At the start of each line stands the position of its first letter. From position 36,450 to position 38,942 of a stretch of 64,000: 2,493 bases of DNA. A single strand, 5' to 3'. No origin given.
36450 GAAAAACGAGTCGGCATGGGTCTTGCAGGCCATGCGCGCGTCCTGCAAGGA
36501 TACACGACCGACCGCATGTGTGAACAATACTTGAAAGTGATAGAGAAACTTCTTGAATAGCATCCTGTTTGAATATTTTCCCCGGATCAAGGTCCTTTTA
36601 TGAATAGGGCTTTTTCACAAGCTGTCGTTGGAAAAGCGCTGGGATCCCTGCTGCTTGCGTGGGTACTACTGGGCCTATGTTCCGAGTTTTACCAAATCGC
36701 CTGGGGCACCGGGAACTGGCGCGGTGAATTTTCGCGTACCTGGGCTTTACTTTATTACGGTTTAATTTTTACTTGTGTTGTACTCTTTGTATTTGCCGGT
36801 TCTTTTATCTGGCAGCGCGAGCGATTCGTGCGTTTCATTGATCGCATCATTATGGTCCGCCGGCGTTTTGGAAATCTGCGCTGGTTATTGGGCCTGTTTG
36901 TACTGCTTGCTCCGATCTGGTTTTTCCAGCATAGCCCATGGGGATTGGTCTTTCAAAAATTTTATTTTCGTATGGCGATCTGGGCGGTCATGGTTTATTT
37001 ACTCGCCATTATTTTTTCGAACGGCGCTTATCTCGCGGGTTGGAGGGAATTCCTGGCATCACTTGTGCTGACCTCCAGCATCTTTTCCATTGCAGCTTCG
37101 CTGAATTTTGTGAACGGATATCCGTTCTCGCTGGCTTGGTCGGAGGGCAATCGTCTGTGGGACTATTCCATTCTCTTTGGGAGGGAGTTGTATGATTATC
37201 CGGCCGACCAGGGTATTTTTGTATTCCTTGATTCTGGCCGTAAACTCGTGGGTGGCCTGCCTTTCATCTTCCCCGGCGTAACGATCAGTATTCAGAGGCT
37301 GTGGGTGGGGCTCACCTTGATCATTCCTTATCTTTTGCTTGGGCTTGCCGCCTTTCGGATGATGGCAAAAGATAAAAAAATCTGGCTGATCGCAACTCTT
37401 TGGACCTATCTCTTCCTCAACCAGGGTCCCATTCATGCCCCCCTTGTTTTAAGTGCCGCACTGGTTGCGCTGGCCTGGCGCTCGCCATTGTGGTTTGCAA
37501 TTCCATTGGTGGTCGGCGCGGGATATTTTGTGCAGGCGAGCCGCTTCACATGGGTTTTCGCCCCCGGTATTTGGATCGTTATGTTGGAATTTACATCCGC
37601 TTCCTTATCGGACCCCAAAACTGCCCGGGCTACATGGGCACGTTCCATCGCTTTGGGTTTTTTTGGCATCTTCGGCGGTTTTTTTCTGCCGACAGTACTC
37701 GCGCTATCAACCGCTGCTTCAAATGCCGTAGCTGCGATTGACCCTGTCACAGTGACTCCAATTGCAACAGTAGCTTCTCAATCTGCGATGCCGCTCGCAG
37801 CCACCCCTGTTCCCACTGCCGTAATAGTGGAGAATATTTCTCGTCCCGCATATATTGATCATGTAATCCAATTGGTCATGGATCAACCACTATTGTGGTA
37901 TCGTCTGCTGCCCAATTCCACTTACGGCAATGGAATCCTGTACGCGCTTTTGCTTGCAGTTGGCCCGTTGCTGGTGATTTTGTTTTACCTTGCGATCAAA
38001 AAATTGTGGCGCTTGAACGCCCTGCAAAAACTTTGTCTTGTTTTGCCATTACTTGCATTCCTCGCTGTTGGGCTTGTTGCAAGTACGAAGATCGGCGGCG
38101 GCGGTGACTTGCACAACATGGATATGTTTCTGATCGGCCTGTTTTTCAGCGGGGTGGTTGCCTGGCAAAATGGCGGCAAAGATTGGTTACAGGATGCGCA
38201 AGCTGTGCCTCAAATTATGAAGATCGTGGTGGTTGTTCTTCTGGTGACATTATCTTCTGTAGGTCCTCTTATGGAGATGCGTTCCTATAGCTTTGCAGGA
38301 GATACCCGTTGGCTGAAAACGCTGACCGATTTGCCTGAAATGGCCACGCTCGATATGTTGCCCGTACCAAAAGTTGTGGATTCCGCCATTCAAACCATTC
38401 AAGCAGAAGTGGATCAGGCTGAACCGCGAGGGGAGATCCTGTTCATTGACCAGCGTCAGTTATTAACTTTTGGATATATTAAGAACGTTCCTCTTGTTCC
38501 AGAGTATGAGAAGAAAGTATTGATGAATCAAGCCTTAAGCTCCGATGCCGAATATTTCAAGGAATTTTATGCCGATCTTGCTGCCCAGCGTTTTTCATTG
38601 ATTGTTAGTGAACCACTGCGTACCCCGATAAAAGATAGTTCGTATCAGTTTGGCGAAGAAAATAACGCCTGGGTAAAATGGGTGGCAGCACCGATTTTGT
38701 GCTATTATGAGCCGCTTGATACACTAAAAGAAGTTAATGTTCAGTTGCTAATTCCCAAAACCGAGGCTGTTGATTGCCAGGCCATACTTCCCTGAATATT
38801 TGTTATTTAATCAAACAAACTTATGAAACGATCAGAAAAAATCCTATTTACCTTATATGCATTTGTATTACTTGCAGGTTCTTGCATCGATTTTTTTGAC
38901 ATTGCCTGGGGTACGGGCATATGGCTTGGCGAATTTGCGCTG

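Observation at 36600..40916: Tandem paralogous ~700-aa polytopic proteins of a family I cannot assign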

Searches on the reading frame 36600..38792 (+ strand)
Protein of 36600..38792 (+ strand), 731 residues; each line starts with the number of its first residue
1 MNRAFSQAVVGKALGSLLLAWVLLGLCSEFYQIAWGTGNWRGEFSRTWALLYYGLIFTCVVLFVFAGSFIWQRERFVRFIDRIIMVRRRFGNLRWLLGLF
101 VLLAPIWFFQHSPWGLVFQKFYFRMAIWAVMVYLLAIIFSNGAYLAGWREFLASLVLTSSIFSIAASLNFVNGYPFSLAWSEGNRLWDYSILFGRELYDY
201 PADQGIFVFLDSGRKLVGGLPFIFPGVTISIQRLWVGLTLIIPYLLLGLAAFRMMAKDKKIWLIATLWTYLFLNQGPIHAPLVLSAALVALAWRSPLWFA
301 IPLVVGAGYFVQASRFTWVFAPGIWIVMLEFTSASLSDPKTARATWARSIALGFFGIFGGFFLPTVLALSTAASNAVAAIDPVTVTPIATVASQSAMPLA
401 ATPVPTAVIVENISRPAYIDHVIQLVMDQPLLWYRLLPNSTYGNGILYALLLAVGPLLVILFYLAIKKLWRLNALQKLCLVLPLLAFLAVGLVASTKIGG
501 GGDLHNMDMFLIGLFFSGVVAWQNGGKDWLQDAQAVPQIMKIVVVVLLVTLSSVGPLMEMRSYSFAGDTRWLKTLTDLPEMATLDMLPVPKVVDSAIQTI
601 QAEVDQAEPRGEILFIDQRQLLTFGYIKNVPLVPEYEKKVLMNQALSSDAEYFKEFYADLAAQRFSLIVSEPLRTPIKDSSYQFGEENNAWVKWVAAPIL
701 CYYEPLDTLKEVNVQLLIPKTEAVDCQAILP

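Call 4: search_protein_families(library=pfam, proteins=[window:36600-38792:+], max_evalue=10)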
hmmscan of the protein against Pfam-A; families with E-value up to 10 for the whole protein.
window:36600-38792:+ (731 aa): 0 families

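Call 5: search_protein_families(library=ncbifam, proteins=[window:36600-38792:+], max_evalue=10)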
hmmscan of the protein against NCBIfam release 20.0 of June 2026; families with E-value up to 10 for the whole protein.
window:36600-38792:+ (731 aa): 0 families

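Call 55: predict_structure(alignment_id=A3)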
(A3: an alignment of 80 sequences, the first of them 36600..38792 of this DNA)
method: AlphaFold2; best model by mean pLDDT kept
length: 731 residues; sequences in the alignment: 80
mean_pLDDT: 91.0   pTM: 0.90
mean pLDDT of the five models: 91.0, 90.1, 89.6, 89.2, 89.1
residues with pLDDT >= 90: 582; 70-90: 102; 50-70: 12; < 50: 35
segments of 3 or more residues with pLDDT < 50: 381-414
pLDDT, mean of each block of 10 residues (from residue 1): 84 94 97 90 89 97 97 96 97 96 97 95 96 97 94 97 97 95 93 95 88 94 97 97 98 96 97 91 98 98 98 93 98 91 95 98 92 73 42 37 39 58 78 88 90 95 97 96 96 77 82 98 96 94 87 94 95 90 94 98 98 96 97 93 92 97 98 91 88 97 98 98 95 91
secondary structure, 60 per line:
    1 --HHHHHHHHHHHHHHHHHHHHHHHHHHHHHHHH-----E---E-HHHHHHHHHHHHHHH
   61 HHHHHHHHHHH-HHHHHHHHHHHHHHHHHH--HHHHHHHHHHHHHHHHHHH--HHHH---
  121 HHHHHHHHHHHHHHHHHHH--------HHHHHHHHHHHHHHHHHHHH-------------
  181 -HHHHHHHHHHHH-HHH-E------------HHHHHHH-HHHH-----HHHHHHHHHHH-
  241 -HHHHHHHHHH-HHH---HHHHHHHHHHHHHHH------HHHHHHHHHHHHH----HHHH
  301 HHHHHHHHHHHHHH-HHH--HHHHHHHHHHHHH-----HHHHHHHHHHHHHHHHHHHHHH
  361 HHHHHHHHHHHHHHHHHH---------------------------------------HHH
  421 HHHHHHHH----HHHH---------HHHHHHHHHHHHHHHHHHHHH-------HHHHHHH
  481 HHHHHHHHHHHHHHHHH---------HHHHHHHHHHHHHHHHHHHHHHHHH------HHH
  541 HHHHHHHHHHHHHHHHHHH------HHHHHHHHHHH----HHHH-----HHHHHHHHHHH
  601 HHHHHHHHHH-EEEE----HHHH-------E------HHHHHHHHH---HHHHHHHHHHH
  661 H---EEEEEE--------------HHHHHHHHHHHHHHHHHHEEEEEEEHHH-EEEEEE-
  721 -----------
elements in order (helices of 4 or more, strands of 3 or more residues): H3-34 H46-71 H73-90 H93-111 H114-117 H121-139 H148-167 H182-193 H212-218 H220-223 H229-239 H242-251 H259-273 H280-292 H297-314 H321-333 H339-378 H418-428 H433-436 H446-466 H474-497 H507-531 H538-559 H566-576 H581-584 H590-610 E612-615 H620-623 H638-646 H650-661 E665-670 H685-702 E703-709 E714-719
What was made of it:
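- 36600..38795 (+): Paralog A, 731 aa: 15-TM GT-C_A-like membrane domain plus a C-terminal globular domain. AF2 pLDDT 91.0, pTM 0.90 (call 55).
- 37101..37283 (+): A residues 168-228: long extracytoplasmic loop after TM5 with two short helices and the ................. motif (candidate catalytic Glu182, Arg185). DSSP of the model (call 55).
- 38277..38792 (+): A residues 560-731: extracytoplasmic alpha/beta globular domain (DQRQ and FGEEN motifs, conserved Cys701/Cys726 pair). Call 55.
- Fold: the model of A (pLDDT 91, pTM 0.90, call 55) gives nine top Foldseek PDB hits that are all GT-C_A enzymes (STT3A 8b6l_I E = 2.4e-3, AftA, ArnT twice, PglB three times, DPY19, PimE; probability 0.94-1.00).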

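Call 57: fold_search(model_id=the predicted structure, library=pdb)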
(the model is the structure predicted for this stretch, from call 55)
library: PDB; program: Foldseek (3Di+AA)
matches with E <= 10: 204; with E <= 0.001: 0
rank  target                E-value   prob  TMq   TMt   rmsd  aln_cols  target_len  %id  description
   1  8b6l_I                2.4e-03  1.00  0.35  0.37  13.2       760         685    8  Subtomogram average of the human Sec61-TRAP-OSTA-translocon (released 2022-12-07)
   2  8if8_C                6.4e-03  1.00  0.32  0.36  15.4       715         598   14  Arabinosyltransferase AftA (released 2023-05-31)
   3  5ezm                  8.8e-03  1.00  0.35  0.44  12.8       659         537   11  Crystal Structure of ArnT from Cupriavidus metallidurans in the apo state (released 2016-02-17)
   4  6gxc_A                9.5e-03  0.99  0.27  0.28  13.4       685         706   10  Bacterial oligosaccharyltransferase PglB in complex with an inhibitory peptide and a reactive lipid-linked oligosaccha (released 2018-11-14)
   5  5f15                  1.1e-02  1.00  0.34  0.43  12.4       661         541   11  Crystal Structure of ArnT from Cupriavidus metallidurans bound to Undecaprenyl phosphate (released 2016-02-17)
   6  5ogl_A                3.3e-02  0.96  0.28  0.28  13.3       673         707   12  Structure of bacterial oligosaccharyltransferase PglB in complex with an acceptor peptide and an lipid-linked oligosac (released 2017-10-25)
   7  3rce_A                6.4e-02  0.96  0.29  0.30  12.9       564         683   12  Bacterial oligosaccharyltransferase PglB (released 2011-06-15)
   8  7zlg_A                8.1e-02  0.94  0.32  0.34  14.1       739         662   12  Cryo-EM structure of C-mannosyltransferase CeDPY19, in complex with acceptor peptide and bound to CMT2-Fab and anti-Fa (released 2023-01-11)
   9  9dm5                  1.4e-01  0.94  0.25  0.41  14.5       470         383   14  Product-Bound mannosyltransferase PimE (released 2025-06-25)
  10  8y6i_A                2.9e-01  0.08  0.09  0.10  32.9       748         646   11  P-glycoprotein in complex with UIC2 Fab and triple elacridar molecules in nanodisc (released 2024-04-17)
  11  6jkd                  3.9e-01  0.07  0.08  0.10  27.2       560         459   12  Crystal structure of tetrameric PepTSo2 in I4 space group (released 2019-05-15)
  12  4tph_A                4.2e-01  0.07  0.08  0.11  27.4       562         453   13  Selectivity mechanism of a bacterial homologue of the human drug peptide transporters PepT1 and PepT2 (released 2014-07-09)
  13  3vu0_C                5.9e-01  0.96  0.14  0.47   6.3       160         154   11  Crystal structure of the C-terminal globular domain of oligosaccharyltransferase (AfAglB-S2, AF_0040, O30195_ARCFU) fr (released 2013-01-23)
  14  7t3n                  5.9e-01  0.07  0.09  0.12  26.0       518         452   12  R184Q/E191Q mutant of rat vesicular glutamate transporter 2 (VGLUT2) (released 2022-12-14)
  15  4u4t                  6.9e-01  0.04  0.07  0.10  27.1       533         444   13  Structure of a nitrate/nitrite antiporter NarK in nitrate-bound inward-open state (released 2015-07-15)
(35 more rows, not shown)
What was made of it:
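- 36600..38795 (+): The top 9 Foldseek PDB hits are all GT-C_A (call 57).
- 38277..38792 (+): Foldseek match to the AglB-S2 C-terminal globular domain 3vu0_C: probability 0.96, TMt 0.47 (call 57).
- On GT-C superfamily, structural class GT-C_A: Model A: ranks 1-9 are all GT-C_A, with probability 0.94-1.00; non-GT-C hits score < 0.1 (call 57).
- On Oligosaccharyltransferase STT3/AglB/PglB (GT66): Foldseek hits to the AglB-S2 C-terminal domain: 3vu0_C probability 0.96, TMt 0.47, rmsd 6.3 A over 160 columns; 3vu0_B probability 0.66 (call 57).
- Closest known: ArnT / PMT-type transferases. Same: ArnT gives the highest target-normalised TM-score for the full protein (0.43-0.44, call 57).
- Closest known: Mycobacterial arabinosyl- and mannosyltransferases AftA, EmbA/B/C and PimE. 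Same: AftA ranks 2nd and PimE 9th (TMt 0.41) in call 57.
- Nearly all remaining hits fall below 0.1; the exceptions are the two AglB-S2 chains (0.96, 0.66) and a GPI transamidase subunit at rank 16 (0.30) (call 57). The C-terminal domain matches the AglB-S2 globular domain, a feature specific to OSTs among GT-C enzymes (3vu0_C: probability 0.96, TMt 0.47, call 57). Lipid-P-monosaccharide enzymes (ArnT, AftA, PimE, DPY19) score almost as well (call 57).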

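Call 67: search_solved_structures(query=A3, max_evalue=10, show_alignments=3)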
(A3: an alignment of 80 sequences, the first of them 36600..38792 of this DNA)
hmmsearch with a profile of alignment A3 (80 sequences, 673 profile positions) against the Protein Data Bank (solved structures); distinct sequences matched with E-value up to 10: 1.
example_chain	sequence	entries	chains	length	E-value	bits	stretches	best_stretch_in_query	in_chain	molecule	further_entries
7uea_C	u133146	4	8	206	0.22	13.1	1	16-90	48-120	Cytochrome c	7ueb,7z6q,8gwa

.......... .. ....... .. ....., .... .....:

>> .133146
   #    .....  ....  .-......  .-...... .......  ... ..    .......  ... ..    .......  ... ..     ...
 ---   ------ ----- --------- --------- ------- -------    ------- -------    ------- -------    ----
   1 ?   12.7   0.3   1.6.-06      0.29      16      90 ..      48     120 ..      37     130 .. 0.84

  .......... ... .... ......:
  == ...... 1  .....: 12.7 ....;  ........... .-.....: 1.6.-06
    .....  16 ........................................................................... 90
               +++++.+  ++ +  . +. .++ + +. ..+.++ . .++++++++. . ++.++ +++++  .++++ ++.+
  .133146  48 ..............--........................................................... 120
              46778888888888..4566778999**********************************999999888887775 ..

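Call 69: list_cluster_members(proteins=[window:36600-38792:+, window:38823-40913:+, window:40858-41754:+])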
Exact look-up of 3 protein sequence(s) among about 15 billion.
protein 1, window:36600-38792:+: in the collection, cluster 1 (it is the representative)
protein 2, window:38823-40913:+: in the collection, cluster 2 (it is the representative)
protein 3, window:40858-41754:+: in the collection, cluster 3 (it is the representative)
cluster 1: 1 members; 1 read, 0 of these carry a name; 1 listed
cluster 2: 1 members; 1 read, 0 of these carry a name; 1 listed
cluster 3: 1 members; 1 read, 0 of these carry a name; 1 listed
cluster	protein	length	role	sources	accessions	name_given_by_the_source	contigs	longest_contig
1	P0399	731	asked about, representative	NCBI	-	-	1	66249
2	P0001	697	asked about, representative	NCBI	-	-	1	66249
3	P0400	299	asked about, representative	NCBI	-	-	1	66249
